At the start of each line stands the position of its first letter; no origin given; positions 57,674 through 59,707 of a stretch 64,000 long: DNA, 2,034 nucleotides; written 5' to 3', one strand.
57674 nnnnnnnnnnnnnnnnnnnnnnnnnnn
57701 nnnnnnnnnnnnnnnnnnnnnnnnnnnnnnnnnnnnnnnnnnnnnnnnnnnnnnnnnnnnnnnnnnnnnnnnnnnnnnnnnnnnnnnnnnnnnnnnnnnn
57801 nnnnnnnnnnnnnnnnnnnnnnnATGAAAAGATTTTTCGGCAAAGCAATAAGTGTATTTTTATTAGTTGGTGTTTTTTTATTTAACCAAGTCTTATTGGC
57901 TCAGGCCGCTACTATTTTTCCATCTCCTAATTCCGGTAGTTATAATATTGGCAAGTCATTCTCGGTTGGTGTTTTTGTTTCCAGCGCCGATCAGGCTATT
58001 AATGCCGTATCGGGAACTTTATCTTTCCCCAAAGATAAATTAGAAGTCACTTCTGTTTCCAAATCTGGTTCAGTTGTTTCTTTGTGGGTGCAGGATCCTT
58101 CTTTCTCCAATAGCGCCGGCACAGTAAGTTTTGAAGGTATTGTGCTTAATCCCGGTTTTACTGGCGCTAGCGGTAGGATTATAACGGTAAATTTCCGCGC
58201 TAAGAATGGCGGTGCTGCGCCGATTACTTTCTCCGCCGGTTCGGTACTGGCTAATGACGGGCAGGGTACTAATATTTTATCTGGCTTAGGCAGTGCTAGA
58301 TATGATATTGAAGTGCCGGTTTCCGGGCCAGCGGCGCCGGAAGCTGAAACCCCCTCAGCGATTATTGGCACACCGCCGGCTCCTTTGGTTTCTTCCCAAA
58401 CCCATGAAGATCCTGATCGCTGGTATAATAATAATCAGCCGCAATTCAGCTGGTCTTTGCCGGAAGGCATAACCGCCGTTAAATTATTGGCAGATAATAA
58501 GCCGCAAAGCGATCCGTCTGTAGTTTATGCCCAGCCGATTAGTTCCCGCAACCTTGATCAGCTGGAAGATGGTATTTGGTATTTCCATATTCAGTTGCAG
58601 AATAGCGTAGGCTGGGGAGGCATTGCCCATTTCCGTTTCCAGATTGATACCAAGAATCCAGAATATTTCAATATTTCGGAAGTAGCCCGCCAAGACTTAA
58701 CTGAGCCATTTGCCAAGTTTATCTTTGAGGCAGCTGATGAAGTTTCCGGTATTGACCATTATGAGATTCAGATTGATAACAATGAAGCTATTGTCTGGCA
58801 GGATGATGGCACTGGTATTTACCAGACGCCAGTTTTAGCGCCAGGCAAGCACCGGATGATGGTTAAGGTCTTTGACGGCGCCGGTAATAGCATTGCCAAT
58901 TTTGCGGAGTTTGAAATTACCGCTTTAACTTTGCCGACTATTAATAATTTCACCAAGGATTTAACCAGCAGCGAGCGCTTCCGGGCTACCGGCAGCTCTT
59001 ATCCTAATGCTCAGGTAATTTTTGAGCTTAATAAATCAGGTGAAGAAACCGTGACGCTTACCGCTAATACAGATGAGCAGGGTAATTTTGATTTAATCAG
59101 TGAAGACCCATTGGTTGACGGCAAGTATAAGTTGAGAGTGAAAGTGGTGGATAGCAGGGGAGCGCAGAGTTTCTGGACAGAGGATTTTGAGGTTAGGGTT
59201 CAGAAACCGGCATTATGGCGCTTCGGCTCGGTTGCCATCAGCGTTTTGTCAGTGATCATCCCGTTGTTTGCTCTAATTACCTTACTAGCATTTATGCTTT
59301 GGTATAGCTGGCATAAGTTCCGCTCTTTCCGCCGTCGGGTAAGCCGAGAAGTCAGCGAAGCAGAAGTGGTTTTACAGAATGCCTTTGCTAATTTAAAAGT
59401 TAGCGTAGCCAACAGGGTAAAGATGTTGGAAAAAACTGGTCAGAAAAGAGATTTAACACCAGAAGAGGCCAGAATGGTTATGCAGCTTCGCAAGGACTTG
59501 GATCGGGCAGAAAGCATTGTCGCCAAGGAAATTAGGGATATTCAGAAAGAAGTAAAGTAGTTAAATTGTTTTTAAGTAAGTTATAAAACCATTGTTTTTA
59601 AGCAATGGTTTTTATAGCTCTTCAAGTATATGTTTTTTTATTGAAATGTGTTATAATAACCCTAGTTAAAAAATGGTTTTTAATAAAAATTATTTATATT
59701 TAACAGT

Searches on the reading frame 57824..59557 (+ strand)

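Call 6: search_protein_families(library=pfam, proteins=[window:57824-59557:+], max_evalue=0.1)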
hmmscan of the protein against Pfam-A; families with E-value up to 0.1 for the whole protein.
window:57824-59557:+ (578 aa): 10 families
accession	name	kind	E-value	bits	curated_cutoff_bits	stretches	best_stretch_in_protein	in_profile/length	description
PF19077.6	Big_13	-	2.6e-13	50.8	27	1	381-452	24-94/102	Bacterial Ig-like domain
PF00963.24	Cohesin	-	0.00011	22.9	24.1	1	41-146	11-124/139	Cohesin domain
PF13620.12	CarboxypepD_reg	-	0.001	19.8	32.3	1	388-461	9-73/82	Carboxypeptidase regulatory-like domain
PF22433.2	MtxA_IG-like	-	0.006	16.9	26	1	312-355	26-69/83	Magnetotaxis protein MtxA, Immunoglobulin-like domain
PF24893.1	DUF7743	-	0.0066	16.6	27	1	301-375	26-106/120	Domain of unknown function (DUF7743)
PF02369.22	Big_1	-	0.01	16.4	34.9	0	388-423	28-63/93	Bacterial Ig-like domain (group 1)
PF22704.2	CBM13-like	-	0.021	15.4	30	0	113-142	48-77/82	Alpha-galactosidase, CBM13 domain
PF20598.4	DUF6795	-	0.074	13.8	27.4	0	390-425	9-44/103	Domain of unknown function (DUF6795)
PF07495.19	Y_Y_Y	-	0.083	13.2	26.6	0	424-450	29-55/65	Y_Y_Y domain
PF25788.1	Ig_Rha78A_N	-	0.099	13.3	27.4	0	411-455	53-97/105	Rha78A-like, N-terminal immunoglobulin domain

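Call 7: search_protein_families(library=ncbifam, proteins=[window:57824-59557:+], max_evalue=0.1)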
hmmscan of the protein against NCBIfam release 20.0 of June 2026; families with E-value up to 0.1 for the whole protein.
window:57824-59557:+ (578 aa): 5 families
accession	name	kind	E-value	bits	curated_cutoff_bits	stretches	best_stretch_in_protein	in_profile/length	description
NF047446.1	barrel_OmpL47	domain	0.00098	19.5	40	1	301-356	9-58/68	OmpL47-type beta-barrel domain-containing protein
NF033707.1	T9SS_sortase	equivalog_domain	0.0028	15.4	420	1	328-376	951-999/1095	type IX secretion system sortase PorU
NF033510.3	Ca_tandemer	repeat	0.0062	16.9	50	0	383-448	30-95/96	Ca2+-stabilized repeat-containing adhesin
TIGR04134.1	lipo_with_rSAM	hypoth_equivalog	0.021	14.8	39.8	1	392-458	53-123/150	radical SAM-associated putative lipoprotein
NF040520.1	Ig_like_BLP2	equivalog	0.034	12.3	750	1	384-449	180-241/730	Ig-like repeat protein Blp2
